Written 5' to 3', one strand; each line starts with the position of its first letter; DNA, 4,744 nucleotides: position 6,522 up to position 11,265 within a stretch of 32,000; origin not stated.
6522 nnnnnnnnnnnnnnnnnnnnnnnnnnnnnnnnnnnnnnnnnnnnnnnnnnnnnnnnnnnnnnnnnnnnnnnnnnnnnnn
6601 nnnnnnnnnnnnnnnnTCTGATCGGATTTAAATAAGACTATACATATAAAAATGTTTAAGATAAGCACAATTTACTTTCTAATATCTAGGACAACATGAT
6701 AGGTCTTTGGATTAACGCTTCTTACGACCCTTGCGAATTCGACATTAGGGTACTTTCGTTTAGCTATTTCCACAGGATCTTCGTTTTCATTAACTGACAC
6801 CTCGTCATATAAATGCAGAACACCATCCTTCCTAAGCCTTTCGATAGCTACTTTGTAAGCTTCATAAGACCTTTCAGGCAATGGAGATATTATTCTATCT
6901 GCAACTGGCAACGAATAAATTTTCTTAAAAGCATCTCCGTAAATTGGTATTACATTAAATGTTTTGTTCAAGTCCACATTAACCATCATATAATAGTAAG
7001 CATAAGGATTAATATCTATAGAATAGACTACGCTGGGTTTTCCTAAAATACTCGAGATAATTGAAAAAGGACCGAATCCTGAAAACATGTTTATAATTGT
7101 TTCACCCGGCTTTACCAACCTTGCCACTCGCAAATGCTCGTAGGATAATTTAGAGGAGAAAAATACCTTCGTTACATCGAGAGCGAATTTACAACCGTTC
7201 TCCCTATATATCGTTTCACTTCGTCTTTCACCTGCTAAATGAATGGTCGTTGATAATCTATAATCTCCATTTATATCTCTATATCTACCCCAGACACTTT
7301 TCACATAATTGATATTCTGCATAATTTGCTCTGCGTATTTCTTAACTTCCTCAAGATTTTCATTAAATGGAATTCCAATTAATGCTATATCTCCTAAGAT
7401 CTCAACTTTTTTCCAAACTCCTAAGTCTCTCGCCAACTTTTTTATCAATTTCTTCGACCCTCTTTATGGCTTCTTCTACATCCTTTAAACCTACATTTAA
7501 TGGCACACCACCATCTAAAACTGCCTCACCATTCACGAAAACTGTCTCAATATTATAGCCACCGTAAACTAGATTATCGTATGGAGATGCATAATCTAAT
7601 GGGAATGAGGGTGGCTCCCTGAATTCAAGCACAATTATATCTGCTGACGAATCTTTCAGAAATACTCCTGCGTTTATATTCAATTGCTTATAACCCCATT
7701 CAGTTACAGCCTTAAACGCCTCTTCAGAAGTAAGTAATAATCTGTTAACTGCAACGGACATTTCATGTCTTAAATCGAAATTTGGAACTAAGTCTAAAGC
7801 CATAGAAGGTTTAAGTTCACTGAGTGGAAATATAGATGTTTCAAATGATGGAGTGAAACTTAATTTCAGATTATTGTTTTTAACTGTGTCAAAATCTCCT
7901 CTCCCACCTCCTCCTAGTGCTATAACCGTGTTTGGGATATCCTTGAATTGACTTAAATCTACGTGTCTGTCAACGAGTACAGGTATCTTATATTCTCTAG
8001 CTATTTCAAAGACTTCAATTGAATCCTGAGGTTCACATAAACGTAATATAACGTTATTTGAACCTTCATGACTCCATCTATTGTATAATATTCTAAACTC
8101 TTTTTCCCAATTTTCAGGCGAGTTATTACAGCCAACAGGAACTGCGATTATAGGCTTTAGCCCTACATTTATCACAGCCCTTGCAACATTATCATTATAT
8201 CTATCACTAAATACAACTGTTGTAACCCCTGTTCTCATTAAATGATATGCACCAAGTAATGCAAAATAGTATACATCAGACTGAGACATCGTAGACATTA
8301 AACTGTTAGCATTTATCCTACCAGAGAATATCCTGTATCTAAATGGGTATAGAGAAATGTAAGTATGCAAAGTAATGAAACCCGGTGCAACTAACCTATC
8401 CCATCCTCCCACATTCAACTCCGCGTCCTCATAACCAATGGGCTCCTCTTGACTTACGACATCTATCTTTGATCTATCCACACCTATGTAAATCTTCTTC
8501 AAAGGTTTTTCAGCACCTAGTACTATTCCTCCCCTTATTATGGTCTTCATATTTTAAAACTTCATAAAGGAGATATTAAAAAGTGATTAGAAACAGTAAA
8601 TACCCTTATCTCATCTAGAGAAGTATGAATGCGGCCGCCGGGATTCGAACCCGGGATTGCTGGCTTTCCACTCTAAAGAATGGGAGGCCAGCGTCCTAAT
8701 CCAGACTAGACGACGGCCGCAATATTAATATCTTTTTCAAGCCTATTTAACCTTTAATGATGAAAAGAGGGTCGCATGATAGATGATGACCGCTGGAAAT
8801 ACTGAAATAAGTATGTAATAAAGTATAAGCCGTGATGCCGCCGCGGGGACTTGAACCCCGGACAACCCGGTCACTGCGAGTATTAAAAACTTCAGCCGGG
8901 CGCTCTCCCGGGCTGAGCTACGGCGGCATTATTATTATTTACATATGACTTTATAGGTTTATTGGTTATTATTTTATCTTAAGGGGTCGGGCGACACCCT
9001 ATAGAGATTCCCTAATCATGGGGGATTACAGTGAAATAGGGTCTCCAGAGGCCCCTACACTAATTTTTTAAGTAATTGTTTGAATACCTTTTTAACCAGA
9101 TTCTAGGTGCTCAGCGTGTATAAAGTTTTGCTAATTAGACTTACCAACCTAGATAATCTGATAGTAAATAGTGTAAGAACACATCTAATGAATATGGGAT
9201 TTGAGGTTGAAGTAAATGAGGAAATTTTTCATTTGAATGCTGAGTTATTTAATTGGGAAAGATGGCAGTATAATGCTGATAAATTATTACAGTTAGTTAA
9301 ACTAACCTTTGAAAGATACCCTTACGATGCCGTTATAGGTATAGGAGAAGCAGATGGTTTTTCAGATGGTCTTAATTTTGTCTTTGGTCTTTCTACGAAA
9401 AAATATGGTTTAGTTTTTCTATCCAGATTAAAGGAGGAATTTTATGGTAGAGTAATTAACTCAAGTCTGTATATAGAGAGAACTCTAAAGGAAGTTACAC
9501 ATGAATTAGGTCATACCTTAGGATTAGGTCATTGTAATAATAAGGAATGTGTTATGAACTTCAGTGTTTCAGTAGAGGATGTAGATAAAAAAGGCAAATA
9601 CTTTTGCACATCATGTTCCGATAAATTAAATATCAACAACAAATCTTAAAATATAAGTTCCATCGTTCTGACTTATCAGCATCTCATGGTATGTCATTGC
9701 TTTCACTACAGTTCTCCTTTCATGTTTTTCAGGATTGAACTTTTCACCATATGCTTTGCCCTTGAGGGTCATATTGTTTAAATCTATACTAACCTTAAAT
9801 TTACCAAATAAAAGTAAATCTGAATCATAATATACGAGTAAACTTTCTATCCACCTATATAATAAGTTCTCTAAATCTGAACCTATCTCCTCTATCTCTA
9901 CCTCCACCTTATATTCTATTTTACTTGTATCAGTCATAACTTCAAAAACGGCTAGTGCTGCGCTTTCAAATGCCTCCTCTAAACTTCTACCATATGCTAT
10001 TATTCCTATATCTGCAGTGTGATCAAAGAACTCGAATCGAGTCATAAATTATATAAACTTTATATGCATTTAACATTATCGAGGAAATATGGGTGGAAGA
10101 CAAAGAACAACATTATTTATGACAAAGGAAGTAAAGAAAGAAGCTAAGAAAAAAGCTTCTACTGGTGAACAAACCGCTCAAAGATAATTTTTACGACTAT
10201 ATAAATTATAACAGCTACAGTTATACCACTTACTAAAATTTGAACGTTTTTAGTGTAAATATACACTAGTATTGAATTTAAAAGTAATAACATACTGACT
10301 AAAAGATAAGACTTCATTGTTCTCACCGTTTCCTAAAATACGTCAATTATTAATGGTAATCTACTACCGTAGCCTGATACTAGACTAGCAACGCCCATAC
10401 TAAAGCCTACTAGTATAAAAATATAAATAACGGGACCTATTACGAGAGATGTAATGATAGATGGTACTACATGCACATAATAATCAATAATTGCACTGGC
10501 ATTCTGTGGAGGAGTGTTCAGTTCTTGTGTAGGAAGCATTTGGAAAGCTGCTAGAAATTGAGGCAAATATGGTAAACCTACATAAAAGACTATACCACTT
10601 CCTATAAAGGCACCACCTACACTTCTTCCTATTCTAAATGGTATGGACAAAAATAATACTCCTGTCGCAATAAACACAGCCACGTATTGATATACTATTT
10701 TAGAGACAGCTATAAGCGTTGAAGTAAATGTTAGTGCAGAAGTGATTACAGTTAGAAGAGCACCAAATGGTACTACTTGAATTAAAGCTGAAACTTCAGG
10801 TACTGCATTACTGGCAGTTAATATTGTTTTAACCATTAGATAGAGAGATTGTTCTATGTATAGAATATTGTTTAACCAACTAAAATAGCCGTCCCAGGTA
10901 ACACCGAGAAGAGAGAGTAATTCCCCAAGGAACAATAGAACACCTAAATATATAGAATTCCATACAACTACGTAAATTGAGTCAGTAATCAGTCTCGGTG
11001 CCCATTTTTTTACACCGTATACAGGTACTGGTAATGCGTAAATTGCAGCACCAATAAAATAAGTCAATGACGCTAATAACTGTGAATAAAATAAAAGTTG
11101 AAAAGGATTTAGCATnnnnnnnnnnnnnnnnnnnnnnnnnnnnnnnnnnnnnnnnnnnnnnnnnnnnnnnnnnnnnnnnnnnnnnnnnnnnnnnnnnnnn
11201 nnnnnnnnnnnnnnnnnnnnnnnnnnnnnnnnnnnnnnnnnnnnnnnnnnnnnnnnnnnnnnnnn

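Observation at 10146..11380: Three-gene all-membrane operon appended to the SecY-Adk-Cmk cluster: T4SS-like DNA-transfer (Ced-type) module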

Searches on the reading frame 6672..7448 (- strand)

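Call 40: search_protein_families(library=ncbifam, proteins=[window:6672-7448:-], max_evalue=1e-10)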
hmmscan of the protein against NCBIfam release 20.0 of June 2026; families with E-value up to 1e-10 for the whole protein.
window:6672-7448:- (258 aa): 6 families
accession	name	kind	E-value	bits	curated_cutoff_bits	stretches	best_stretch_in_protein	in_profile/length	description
NF047729.1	tRNAMtaseTaw21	equivalog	9.7e-137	454.1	400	1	11-258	3-250/250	tRNA 4-demethylwyosine(37)-methyltransferase Taw21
NF047730.1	tRNAMtaseTrm5b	equivalog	1.5e-51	175.5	600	1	15-257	83-328/330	tRNA (guanine(37)-N1)-methyltransferase Trm5b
NF047732.1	tRNAMtaseTrm5bMeth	equivalog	6.9e-44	150.2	500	1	14-257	98-335/337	tRNA (guanine(37)-N1)-methyltransferase Trm5b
NF047824.1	tRNAwyosineTaw2Meth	equivalog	2.3e-33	115.9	350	1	40-256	21-241/245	tRNA(Phe) (4-demethylwyosine(37)-C(7)) aminocarboxypropyltransferase Taw2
NF047728.1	tRNAMtaseTaw22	equivalog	3.9e-31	108.4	550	1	6-224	80-296/336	tRNA (guanine(37)-N1)/4-demethylwyosine(37)-methyltransferase Taw22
NF047823.1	tRNAwyosTaw2Pyroc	equivalog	7.8e-24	84.5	550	1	14-257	29-274/277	tRNA(Phe) (4-demethylwyosine(37)-C(7)) aminocarboxypropyltransferase Taw2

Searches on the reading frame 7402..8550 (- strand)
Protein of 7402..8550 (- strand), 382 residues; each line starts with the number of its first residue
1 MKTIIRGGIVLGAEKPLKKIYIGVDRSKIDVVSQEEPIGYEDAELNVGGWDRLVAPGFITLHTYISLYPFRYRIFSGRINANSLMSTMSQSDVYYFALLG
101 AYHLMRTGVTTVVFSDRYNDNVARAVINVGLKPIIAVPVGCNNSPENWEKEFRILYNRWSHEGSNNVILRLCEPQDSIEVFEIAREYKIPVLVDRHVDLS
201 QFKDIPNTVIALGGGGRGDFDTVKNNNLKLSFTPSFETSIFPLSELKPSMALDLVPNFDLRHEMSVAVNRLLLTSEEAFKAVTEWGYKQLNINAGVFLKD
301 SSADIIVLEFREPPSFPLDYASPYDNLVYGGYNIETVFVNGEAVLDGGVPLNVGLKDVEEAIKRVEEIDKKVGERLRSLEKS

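Call 40: search_protein_families(library=ncbifam, proteins=[window:7402-8550:-], max_evalue=1e-10)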
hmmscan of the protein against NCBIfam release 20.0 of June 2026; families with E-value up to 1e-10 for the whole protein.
window:7402-8550:- (382 aa): 3 families
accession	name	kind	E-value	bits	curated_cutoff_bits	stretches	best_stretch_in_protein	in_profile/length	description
NF006252.0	PRK08393.1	equivalog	1.2e-16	60.7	617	0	269-368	323-419/424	N-ethylammeline chlorohydrolase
NF004995.0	PRK06380.1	subfamily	2.3e-14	53.2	567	0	272-349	324-403/418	metal-dependent hydrolase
NF004701.0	PRK06038.1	equivalog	8.5e-14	51.1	609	0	269-353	326-410/432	N-ethylammeline chlorohydrolase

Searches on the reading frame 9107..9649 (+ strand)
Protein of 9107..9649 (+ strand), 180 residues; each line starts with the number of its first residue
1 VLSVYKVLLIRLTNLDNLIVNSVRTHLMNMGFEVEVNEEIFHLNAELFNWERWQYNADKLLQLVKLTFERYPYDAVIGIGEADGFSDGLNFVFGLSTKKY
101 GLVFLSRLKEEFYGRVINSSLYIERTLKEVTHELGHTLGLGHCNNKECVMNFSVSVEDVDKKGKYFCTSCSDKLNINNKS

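Call 40: search_protein_families(library=ncbifam, proteins=[window:9107-9649:+], max_evalue=1e-10)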
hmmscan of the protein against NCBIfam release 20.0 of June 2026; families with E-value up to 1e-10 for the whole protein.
window:9107-9649:+ (180 aa): 2 families
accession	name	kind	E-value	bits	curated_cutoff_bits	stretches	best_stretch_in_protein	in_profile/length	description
NF033823.0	archmetzin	subfamily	6.3e-51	172.7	145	1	7-174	2-170/170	archaemetzincin family Zn-dependent metalloprotease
NF033824.1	Myxo_non_zincin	equivalog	3.8e-17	62.6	250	1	8-175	6-170/174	non-proteolytic archaemetzincin-like protein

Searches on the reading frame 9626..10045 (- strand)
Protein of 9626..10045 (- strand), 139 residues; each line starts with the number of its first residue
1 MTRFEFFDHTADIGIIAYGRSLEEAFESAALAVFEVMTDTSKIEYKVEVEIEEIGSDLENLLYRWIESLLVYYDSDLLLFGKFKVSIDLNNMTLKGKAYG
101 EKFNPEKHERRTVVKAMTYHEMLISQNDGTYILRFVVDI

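Call 40: search_protein_families(library=ncbifam, proteins=[window:9626-10045:-], max_evalue=1e-10)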
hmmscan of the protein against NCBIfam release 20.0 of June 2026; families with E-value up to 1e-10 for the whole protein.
window:9626-10045:- (139 aa): 1 family
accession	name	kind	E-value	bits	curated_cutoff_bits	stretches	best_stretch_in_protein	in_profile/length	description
NF001617.0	PRK00407.1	equivalog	9.2e-64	213.7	126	1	1-139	1-139/139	hypothetical protein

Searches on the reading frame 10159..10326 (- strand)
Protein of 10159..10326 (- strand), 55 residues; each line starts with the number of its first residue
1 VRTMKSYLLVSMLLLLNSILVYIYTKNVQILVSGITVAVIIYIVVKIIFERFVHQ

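Call 3: search_protein_families(library=pfam, proteins=[window:10159-10326:-], max_evalue=1)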
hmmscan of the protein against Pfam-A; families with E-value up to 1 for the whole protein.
window:10159-10326:- (55 aa): 2 families
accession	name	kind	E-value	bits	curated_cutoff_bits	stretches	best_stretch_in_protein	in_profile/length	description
PF19066.5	P9_TM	-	0.085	13.1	25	1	12-45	35-68/69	Minor capsid protein P9 transmembrane helices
PF17382.7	Ycf70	-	0.15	12.9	25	1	22-53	24-55/89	Uncharacterized Ycf70-like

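Call 4: search_protein_families(library=ncbifam, proteins=[window:10159-10326:-], max_evalue=1)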
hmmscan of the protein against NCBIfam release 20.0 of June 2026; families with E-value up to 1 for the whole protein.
window:10159-10326:- (55 aa): 2 families
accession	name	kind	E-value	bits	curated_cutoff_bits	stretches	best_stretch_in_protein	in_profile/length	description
NF041798.1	Ced_CedA2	equivalog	2.5e-28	98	80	1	4-53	1-50/50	Ced DNA import system-associated protein CedA2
TIGR02758.1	TraA_TIGR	equivalog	0.017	15.4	76.55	1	15-45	63-92/98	type IV conjugative transfer system pilin TraA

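Call 42: search_solved_structures(query=window:10159-10317:-, max_evalue=10)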
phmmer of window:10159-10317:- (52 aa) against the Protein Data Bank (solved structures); distinct sequences matched with E-value up to 10: 0.

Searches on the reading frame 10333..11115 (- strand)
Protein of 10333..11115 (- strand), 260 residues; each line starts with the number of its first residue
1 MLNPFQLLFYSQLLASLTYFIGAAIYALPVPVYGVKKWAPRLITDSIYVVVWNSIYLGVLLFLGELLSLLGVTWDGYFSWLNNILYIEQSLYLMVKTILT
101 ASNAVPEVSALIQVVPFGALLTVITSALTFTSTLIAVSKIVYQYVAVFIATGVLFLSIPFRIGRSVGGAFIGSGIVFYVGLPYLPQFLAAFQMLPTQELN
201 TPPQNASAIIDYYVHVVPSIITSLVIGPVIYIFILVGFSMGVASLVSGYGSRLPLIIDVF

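Call 3: search_protein_families(library=pfam, proteins=[window:10333-11115:-], max_evalue=1)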
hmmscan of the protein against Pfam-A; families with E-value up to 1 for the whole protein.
window:10333-11115:- (260 aa): 1 family
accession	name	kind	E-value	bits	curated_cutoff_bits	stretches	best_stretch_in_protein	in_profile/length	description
PF18142.6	SLATT_fungal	-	0.35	11.4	26.5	1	78-131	16-65/121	SMODS and SLOG-associating 2TM effector domain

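Call 4: search_protein_families(library=ncbifam, proteins=[window:10333-11115:-], max_evalue=1)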
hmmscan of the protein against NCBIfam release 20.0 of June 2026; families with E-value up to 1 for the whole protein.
window:10333-11115:- (260 aa): 3 families
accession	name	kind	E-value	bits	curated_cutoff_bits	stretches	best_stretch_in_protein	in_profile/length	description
NF041796.2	Ced_CedA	equivalog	2.2e-101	338.8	330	1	1-259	1-259/259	DNA import protein CedA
NF053657.1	CedE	equivalog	3.2e-48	164.8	400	1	3-258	2-260/260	DNA-translocating protein CedE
NF041797.1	Ced_CedA1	equivalog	0.00011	22.2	100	1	14-62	19-67/75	DNA import protein CedA1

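Call 6: find_related_loci(query=window:10333-11115:-, collection=genome_contigs, flank=6000)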
Query window:10333-11115:- (260 aa) in genome_contigs; peptide patterns used: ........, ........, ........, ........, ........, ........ (x = any residue, [..] = any of these).
81 stretches matched a pattern; 4 encode a relative of the query (tblastn E <= 1e-3); 4 distinct loci.
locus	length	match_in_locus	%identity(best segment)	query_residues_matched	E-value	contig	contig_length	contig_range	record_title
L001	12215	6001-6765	43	1-258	1e-59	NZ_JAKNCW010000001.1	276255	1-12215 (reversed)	Metallosphaera javensis (ex Hofmann et al. 2022) strain J1 NODE_1_length_276255_cov_114.441328, whole genome shotgun seq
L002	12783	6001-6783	38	1-260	1e-49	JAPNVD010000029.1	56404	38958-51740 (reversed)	MAG: Sulfolobaceae archaeon isolate CF.Pisc.bin.25 k141_340487, whole genome shotgun sequence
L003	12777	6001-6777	41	3-260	2e-55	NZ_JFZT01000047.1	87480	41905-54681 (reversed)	Candidatus Acidianus copahuensis strain ALE1 ctg7180000000562, whole genome shotgun sequence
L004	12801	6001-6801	36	1-259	2e-44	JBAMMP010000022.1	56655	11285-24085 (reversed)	MAG: Sulfolobaceae archaeon isolate MAG34 ExploCarb_3811S_S4_41_length_56655_cov_57, whole genome shotgun sequence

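Call 25: find_homologous_proteins(query=window:10333-11115:-, max_evalue=0.00001)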
Query window:10333-11115:- (260 aa): 21 proteins with E <= 0.00001 among 3619 candidates.
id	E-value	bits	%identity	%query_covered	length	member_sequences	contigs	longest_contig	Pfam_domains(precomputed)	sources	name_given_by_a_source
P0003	4.8e-154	529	98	100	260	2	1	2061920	PF27251.1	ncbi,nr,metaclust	ncbi:hypothetical protein SUSAZ_02560 [Sulfolobus acidocaldarius SUSAZ]|nr:hypothetical protein SUSA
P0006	2.4e-85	304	60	98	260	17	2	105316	PF27251.1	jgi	-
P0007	2.1e-83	298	56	100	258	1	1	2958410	PF27251.1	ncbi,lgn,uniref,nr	ncbi:DNA import protein CedA [Stygiolobus caldivivus]|uniref:Uncharacterized protein n=1 Tax=Stygiol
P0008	1.9e-82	295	53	100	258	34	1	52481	PF27251.1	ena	-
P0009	4.7e-80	287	53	100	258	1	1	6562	PF27251.1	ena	-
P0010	1.5e-62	230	46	100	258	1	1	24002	PF27251.1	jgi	-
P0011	4.0e-62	228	46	100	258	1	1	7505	PF27251.1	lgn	-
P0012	7.3e-62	227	46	100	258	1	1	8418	PF27251.1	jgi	-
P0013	2.5e-61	226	44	100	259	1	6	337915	PF27251.1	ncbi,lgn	ncbi:MAG: DNA import protein CedA [Sulfolobaceae archaeon]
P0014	3.0e-60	222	43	100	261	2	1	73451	PF27251.1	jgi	jgi:hypothetical protein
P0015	5.6e-60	221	44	100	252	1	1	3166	PF27251.1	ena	-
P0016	3.0e-59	219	44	100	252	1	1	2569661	PF27251.1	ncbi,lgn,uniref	ncbi:hypothetical protein SJAV_14030 [Sulfurisphaera javensis]|uniref:Uncharacterized protein n=1 Ta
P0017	5.0e-59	218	45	100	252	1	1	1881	PF27251.1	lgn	-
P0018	5.3e-59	218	45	100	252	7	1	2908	PF27251.1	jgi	-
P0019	1.9e-54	203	43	100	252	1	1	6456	PF27251.1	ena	-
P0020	4.5e-54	202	39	100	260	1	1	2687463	PF27251.1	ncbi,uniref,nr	ncbi:DNA import protein CedA [Acidianus manzaensis]|uniref:Uncharacterized protein n=1 Tax=Acidianus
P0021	4.5e-52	195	43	99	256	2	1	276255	PF27251.1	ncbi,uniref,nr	ncbi:DNA import protein CedA [Metallosphaera sp. J1]|uniref:DNA import protein CedA n=1 Tax=Metallos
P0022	8.0e-50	188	41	99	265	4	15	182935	PF27251.1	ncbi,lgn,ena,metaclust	metaclust:\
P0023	3.0e-46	176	52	61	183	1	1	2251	PF27251.1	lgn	-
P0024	6.6e-40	155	39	98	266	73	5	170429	PF27251.1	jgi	jgi:hypothetical protein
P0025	1.2e-26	112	33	95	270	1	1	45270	PF27251.1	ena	-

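Call 28: search_solved_structures(query=A1, max_evalue=10)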
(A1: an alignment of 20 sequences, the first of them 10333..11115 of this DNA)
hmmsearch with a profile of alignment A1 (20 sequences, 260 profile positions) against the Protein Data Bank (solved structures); distinct sequences matched with E-value up to 10: 2.
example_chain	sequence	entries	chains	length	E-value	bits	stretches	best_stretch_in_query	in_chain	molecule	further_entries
8dfu_B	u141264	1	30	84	2.8e-06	30.4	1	7-69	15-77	Pilin protein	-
6kos_A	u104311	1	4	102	1.2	11.9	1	59-129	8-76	SUWA (Super WA20)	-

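Call 33: predict_structure(alignment_id=A1)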
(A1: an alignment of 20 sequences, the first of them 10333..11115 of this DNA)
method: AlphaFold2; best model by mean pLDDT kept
length: 260 residues; sequences in the alignment: 20
mean_pLDDT: 82.6   pTM: 0.76
mean pLDDT of the five models: 82.6, 81.0, 80.1, 79.9, 79.0
residues with pLDDT >= 90: 122; 70-90: 90; 50-70: 38; < 50: 10
segments of 3 or more residues with pLDDT < 50: 251-260
pLDDT, mean of each block of 10 residues (from residue 1): 90 94 89 82 90 94 94 94 88 82 66 67 87 94 95 88 86 94 91 63 58 68 82 92 79 37
secondary structure, 60 per line:
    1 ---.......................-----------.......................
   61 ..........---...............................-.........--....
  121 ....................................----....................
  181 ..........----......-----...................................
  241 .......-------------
elements in order: H4-26 H38-70 H74-104 H106-114 H117-156 H161-190 H195-200 H206-247

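Call 36: fold_search(model_id=the predicted structure, library=pdb)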
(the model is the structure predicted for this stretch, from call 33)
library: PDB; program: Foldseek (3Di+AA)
matches with E <= 10: 217; with E <= 0.001: 0
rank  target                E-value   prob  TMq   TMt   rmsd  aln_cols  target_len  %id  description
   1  6z0c_C                4.4e-01  0.38  0.25  0.29  11.1       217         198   13  Structure of in silico modelled artificial Maquette-3 protein (released 2021-03-17)
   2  7sqc_1Y               5.7e-01  0.11  0.14  0.14  31.6       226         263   14  Ciliary C1 central pair apparatus isolated from Chlamydomonas reinhardtii (released 2022-04-13)
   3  6z0c_B                6.0e-01  0.30  0.25  0.30  12.4       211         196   13  Structure of in silico modelled artificial Maquette-3 protein (released 2021-03-17)
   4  6z0c_A                6.3e-01  0.33  0.25  0.30  11.9       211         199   12  Structure of in silico modelled artificial Maquette-3 protein (released 2021-03-17)
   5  7n6g_3O               6.3e-01  0.11  0.18  0.14  43.3       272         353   13  C1 of central pair (released 2022-05-18)
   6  7n6g_3R               6.9e-01  0.08  0.14  0.11  43.6       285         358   11  C1 of central pair (released 2022-05-18)
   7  7o3v_J                7.9e-01  0.57  0.38  0.38   8.5       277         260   12  Stalk complex structure (TrwJ/VirB5-TrwI/VirB6) from the fully-assembled R388 type IV secretion system determined by c (released 2022-06-22)
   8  7sqc_1F               7.9e-01  0.14  0.19  0.22  27.9       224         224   12  Ciliary C1 central pair apparatus isolated from Chlamydomonas reinhardtii (released 2022-04-13)
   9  6z0c_D                9.1e-01  0.25  0.25  0.32  12.1       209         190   12  Structure of in silico modelled artificial Maquette-3 protein (released 2021-03-17)
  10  8ynt_R                1.1e+00  0.08  0.14  0.10  32.4       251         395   17  Cryo-EM structure of SNAP-94847-bound MCHR1, S2 state (released 2024-12-18)
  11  8j07_3                1.2e+00  0.13  0.20  0.13  34.7       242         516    9  96nm repeat of human respiratory doublet microtubule and associated axonemal complexes (released 2023-07-26)
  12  6z4s                  1.3e+00  0.10  0.19  0.12  25.5       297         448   11  Crystal structure of the neurotensin receptor 1 (NTSR1-H4bmx) in complex with the small molecule inverse agonist SR48692 (released 2021-02-10)
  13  5jdo_A                1.3e+00  0.13  0.23  0.23  28.6       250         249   11  T. congolense haptoglobin-haemoglobin receptor in complex with haemoglobin (released 2016-04-27)
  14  5nlx                  1.3e+00  0.04  0.12  0.09  31.0       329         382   10  A2A Adenosine receptor room-temperature structure determined by serial millisecond crystallography (released 2017-09-27)
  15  5sv0_J                1.5e+00  0.08  0.16  0.19  28.6       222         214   14  Structure of the ExbB/ExbD complex from E. coli at pH 7.0 (released 2016-09-28)
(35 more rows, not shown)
